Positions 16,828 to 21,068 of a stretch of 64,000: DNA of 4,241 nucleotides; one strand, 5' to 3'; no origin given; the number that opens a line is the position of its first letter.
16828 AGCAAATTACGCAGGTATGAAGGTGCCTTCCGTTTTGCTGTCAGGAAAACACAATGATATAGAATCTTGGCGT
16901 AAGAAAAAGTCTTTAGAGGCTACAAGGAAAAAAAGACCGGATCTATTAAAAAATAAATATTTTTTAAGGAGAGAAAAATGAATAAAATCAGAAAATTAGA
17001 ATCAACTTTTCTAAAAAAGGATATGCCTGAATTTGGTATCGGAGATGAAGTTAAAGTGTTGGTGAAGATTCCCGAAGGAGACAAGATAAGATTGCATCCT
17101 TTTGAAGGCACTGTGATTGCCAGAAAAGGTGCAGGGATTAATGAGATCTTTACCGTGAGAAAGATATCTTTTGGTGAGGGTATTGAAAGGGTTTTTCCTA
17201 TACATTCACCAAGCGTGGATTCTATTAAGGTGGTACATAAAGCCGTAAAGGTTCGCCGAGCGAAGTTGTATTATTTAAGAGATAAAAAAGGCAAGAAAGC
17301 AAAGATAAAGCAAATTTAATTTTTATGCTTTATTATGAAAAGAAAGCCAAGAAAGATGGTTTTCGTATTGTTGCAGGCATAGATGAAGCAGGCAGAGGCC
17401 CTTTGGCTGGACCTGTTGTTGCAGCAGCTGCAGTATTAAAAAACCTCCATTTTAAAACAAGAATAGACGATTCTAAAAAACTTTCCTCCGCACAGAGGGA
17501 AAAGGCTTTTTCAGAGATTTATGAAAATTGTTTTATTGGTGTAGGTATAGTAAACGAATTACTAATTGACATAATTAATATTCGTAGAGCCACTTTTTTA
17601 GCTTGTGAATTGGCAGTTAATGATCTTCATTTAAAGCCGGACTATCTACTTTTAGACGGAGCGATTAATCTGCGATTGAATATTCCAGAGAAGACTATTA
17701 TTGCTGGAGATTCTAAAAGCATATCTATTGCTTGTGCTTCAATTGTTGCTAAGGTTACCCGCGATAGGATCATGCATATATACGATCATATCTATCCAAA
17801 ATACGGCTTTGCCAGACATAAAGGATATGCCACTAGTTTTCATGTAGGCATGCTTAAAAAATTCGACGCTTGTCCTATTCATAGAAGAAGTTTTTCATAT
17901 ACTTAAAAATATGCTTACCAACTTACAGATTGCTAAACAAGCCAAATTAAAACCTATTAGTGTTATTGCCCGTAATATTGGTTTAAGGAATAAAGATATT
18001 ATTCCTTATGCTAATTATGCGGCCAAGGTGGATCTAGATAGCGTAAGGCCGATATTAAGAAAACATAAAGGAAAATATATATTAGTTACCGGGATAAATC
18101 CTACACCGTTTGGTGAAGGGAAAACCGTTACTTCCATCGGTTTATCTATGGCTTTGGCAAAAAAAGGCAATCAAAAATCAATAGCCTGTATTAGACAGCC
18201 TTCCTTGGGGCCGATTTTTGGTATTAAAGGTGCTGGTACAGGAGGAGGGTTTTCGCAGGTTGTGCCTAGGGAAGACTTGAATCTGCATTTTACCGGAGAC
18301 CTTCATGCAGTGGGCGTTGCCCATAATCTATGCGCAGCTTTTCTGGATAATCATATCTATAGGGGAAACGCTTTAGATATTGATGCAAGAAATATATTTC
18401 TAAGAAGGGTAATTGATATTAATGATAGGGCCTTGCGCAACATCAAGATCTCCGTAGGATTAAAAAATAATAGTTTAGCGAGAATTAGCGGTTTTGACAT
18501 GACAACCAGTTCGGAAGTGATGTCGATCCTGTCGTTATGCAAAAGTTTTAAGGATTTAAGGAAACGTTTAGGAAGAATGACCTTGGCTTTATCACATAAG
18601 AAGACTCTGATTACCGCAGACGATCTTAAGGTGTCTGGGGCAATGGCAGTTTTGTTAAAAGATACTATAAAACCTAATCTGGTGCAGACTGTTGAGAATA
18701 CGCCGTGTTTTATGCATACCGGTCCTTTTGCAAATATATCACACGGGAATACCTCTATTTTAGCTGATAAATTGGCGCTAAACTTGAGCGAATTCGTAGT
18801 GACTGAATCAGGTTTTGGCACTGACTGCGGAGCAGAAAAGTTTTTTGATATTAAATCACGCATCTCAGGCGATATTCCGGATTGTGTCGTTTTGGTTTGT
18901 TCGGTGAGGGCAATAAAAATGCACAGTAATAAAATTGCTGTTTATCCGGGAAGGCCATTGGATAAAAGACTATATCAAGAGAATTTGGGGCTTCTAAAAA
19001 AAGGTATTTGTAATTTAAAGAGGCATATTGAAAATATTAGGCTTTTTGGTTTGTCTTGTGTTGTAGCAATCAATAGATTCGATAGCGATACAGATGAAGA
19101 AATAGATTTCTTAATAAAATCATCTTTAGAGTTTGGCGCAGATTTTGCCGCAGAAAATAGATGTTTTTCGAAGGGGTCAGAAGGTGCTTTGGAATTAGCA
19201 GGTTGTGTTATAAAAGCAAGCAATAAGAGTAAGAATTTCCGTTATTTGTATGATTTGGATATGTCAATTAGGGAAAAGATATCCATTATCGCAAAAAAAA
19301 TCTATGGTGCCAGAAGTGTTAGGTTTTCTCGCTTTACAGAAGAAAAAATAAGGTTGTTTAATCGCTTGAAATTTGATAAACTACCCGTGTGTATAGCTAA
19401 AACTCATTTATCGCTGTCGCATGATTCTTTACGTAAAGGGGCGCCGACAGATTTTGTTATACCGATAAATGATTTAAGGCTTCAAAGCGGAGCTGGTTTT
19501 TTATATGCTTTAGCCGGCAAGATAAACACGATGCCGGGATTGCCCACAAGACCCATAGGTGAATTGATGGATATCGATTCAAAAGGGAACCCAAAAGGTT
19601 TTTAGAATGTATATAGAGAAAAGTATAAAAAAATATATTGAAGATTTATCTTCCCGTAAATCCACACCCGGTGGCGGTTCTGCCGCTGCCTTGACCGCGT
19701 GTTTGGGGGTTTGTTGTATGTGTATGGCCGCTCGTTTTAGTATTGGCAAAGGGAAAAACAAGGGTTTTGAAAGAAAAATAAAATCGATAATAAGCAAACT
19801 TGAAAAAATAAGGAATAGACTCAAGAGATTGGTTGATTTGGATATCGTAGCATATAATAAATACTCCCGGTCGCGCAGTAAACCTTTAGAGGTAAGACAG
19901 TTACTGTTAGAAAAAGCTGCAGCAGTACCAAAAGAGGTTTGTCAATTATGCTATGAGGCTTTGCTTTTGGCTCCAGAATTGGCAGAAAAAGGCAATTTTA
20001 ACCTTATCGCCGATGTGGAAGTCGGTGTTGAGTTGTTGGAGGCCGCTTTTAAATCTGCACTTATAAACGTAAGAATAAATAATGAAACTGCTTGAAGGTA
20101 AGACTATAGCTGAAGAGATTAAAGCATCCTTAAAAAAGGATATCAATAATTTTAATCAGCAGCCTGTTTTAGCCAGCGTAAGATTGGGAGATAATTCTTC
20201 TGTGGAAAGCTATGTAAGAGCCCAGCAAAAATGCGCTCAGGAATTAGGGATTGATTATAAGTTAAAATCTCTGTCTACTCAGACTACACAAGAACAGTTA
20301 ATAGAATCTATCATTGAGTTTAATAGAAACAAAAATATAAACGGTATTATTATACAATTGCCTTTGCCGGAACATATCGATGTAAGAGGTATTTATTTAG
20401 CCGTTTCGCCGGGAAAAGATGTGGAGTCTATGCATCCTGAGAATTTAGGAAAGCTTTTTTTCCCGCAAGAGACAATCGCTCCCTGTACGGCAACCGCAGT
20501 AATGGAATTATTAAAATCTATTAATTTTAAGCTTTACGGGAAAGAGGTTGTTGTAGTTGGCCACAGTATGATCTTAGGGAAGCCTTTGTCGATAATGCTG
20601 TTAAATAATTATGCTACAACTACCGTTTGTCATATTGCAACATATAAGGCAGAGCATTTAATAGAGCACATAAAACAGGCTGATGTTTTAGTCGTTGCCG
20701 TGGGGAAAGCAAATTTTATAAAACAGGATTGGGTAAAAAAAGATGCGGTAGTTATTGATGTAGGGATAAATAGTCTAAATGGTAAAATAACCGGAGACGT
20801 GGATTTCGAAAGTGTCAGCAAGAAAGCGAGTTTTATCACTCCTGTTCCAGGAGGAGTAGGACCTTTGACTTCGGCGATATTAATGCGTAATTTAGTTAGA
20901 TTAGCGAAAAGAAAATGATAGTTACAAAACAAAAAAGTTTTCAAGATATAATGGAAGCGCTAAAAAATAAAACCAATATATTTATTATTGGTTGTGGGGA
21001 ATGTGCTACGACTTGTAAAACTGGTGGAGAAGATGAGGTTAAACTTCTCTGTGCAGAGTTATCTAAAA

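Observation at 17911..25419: Contiguous Wood-Ljungdahl methyl-branch operon fused to a lone acetyl-CoA synthase gene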

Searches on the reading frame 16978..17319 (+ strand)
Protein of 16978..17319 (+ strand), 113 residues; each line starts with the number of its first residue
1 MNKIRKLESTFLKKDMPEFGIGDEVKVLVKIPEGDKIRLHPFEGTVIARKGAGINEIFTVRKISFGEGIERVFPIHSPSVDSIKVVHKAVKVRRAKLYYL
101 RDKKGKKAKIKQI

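Call 7: search_protein_families(library=pfam, proteins=[window:16978-17319:+])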
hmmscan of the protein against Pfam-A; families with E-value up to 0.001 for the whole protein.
window:16978-17319:+ (113 aa): 1 family
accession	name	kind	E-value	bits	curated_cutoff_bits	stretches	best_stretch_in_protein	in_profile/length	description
PF01245.26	Ribosomal_L19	-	1.6e-43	147.6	22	1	4-112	3-110/111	Ribosomal protein L19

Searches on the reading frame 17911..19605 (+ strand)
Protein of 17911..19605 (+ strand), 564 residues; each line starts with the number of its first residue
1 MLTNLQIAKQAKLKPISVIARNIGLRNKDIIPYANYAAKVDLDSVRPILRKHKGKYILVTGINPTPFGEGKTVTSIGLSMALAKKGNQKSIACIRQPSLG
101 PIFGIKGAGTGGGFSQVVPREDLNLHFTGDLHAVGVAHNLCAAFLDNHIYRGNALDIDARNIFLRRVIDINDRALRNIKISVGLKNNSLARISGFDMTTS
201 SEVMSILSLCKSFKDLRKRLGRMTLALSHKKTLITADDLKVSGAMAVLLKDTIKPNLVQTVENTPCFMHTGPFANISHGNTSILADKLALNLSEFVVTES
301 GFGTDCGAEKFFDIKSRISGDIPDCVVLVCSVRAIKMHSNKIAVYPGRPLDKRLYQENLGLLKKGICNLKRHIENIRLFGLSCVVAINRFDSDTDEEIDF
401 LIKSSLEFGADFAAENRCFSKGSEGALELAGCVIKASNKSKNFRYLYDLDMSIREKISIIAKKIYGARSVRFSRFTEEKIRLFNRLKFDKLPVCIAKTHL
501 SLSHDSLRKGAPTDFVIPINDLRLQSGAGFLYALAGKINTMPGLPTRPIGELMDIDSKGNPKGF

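Call 3: search_protein_families(library=pfam, proteins=[window:17911-19605:+])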
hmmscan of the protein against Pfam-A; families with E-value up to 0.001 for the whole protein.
window:17911-19605:+ (564 aa): 1 family
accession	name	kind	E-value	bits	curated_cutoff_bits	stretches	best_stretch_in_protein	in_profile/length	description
PF01268.25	FTHFS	-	2e-226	753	27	1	3-563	2-554/556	Formate--tetrahydrofolate ligase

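Call 4: search_protein_families(library=ncbifam, proteins=[window:17911-19605:+])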
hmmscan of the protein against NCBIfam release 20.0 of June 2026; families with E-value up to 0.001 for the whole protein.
window:17911-19605:+ (564 aa): 3 families
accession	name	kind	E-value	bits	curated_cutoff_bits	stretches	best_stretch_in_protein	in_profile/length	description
NF010030.0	PRK13505.1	equivalog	6.9e-216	717.9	652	1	2-563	3-555/557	formate--tetrahydrofolate ligase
NF010031.0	PRK13506.1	equivalog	4.4e-207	689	800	1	1-563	1-576/578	formate--tetrahydrofolate ligase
NF010032.0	PRK13507.1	equivalog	3.5e-168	560.4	938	1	5-558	11-579/587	formate--tetrahydrofolate ligase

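Call 25: list_cluster_members(proteins=[P0001, P0002, window:17911-19605:+, window:26491-29013:+])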
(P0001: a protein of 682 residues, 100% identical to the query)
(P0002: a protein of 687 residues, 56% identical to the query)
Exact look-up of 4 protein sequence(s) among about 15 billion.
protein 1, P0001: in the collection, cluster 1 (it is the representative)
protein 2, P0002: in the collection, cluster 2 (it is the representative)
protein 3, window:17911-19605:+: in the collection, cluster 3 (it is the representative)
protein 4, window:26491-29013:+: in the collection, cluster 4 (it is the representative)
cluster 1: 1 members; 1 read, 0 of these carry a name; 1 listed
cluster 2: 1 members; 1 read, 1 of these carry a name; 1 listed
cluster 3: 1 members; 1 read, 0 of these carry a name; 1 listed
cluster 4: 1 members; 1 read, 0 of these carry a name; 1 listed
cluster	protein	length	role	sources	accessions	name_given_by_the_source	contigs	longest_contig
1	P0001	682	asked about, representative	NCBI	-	-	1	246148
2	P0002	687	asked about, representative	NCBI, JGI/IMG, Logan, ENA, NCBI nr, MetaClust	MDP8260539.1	MAG: hypothetical protein P9L96_06075 [Candidatus Gygaella obscura] | hypothetical protein [Candidatus Gygaella obscura] | \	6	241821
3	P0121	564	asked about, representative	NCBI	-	-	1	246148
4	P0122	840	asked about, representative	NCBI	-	-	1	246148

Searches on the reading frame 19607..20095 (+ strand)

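Call 3: search_protein_families(library=pfam, proteins=[window:19607-20095:+])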
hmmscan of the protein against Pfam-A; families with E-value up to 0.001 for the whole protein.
window:19607-20095:+ (162 aa): 1 family
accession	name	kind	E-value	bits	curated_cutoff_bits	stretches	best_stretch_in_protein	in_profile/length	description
PF04961.17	FTCD_C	-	4.4e-41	141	24.5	1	6-159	1-164/182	Formiminotransferase-cyclodeaminase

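Call 4: search_protein_families(library=ncbifam, proteins=[window:19607-20095:+])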
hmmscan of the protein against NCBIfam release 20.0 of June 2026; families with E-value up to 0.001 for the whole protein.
window:19607-20095:+ (162 aa): 1 family
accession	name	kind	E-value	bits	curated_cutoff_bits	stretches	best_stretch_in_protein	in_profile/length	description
NF045657.1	MthfCyhylaseFchA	equivalog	1.7e-31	109.4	275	1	2-160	2-170/207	methenyltetrahydrofolate cyclohydrolase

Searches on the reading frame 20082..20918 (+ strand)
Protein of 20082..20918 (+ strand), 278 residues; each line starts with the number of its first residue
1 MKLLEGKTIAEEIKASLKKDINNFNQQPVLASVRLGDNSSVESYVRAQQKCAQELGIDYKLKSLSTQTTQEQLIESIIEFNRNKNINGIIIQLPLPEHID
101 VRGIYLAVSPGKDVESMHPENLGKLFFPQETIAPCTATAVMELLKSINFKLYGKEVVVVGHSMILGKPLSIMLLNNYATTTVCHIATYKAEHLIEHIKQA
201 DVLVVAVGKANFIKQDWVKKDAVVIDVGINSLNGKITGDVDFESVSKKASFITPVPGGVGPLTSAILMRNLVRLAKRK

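Call 3: search_protein_families(library=pfam, proteins=[window:20082-20918:+])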
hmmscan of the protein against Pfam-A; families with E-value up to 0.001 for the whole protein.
window:20082-20918:+ (278 aa): 2 families
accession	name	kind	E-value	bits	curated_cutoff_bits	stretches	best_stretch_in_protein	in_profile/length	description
PF02882.25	THF_DHG_CYH_C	-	3.8e-64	215.3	27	1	118-277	1-158/160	Tetrahydrofolate dehydrogenase/cyclohydrolase, NAD(P)-binding domain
PF00763.28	THF_DHG_CYH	-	3.4e-31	108.3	32.8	1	4-115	1-115/115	Tetrahydrofolate dehydrogenase/cyclohydrolase, catalytic domain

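Call 4: search_protein_families(library=ncbifam, proteins=[window:20082-20918:+])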
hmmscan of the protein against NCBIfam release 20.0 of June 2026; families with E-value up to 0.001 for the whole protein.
window:20082-20918:+ (278 aa): 30 families (the best 25 are shown)
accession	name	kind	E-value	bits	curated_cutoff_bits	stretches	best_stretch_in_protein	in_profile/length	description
NF010787.0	PRK14191.1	equivalog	1.9e-89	299.6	423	1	1-277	1-279/285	bifunctional methylenetetrahydrofolate dehydrogenase/methenyltetrahydrofolate cyclohydrolase FolD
NF008058.0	PRK10792.1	equivalog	8.6e-88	294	355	1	2-275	4-279/285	bifunctional methylenetetrahydrofolate dehydrogenase/methenyltetrahydrofolate cyclohydrolase FolD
NF010780.0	PRK14183.1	equivalog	3.1e-84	282.6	480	1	1-277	1-279/283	bifunctional 5,10-methylene-tetrahydrofolate dehydrogenase/ 5,10-methylene-tetrahydrofolate cyclohydrolase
NF010769.0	PRK14172.1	equivalog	3.5e-84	282.3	392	1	2-272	3-274/278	bifunctional 5,10-methylene-tetrahydrofolate dehydrogenase/ 5,10-methylene-tetrahydrofolate cyclohydrolase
NF010773.0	PRK14176.1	equivalog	6.2e-84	281.8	437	1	2-277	9-285/287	bifunctional 5,10-methylene-tetrahydrofolate dehydrogenase/ 5,10-methylene-tetrahydrofolate cyclohydrolase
NF010775.0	PRK14178.1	equivalog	1.4e-81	273.8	465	1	3-277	2-273/279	bifunctional methylenetetrahydrofolate dehydrogenase/methenyltetrahydrofolate cyclohydrolase FolD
NF010776.0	PRK14179.1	equivalog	7.7e-81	271.3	445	1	1-277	2-280/284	bifunctional methylenetetrahydrofolate dehydrogenase/methenyltetrahydrofolate cyclohydrolase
NF010786.0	PRK14189.1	subfamily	2e-79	266.7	421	1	2-277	4-280/285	bifunctional methylenetetrahydrofolate dehydrogenase/methenyltetrahydrofolate cyclohydrolase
NF010783.0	PRK14186.1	equivalog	3.4e-79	266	333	1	2-273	3-280/297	bifunctional methylenetetrahydrofolate dehydrogenase/methenyltetrahydrofolate cyclohydrolase FolD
NF010770.0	PRK14173.1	equivalog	2.2e-78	263.4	411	1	2-278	4-281/287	bifunctional 5,10-methylene-tetrahydrofolate dehydrogenase/ 5,10-methylene-tetrahydrofolate cyclohydrolase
NF010781.0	PRK14184.1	equivalog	7.1e-78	261.6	438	1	1-273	1-278/286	bifunctional 5,10-methylene-tetrahydrofolate dehydrogenase/ 5,10-methylene-tetrahydrofolate cyclohydrolase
NF010785.0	PRK14188.1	subfamily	1.9e-76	256.8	396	1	2-277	4-288/297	bifunctional methylenetetrahydrofolate dehydrogenase/methenyltetrahydrofolate cyclohydrolase FolD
NF010763.0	PRK14166.1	equivalog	5.9e-75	251.9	501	1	1-277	1-279/282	bifunctional 5,10-methylene-tetrahydrofolate dehydrogenase/ 5,10-methylene-tetrahydrofolate cyclohydrolase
NF010784.0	PRK14187.1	equivalog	8.3e-75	251.6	486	1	3-273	5-282/300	bifunctional methylenetetrahydrofolate dehydrogenase/methenyltetrahydrofolate cyclohydrolase FolD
NF010766.0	PRK14169.1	equivalog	2.5e-74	250.3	450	1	1-278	2-280/283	bifunctional methylenetetrahydrofolate dehydrogenase/methenyltetrahydrofolate cyclohydrolase FolD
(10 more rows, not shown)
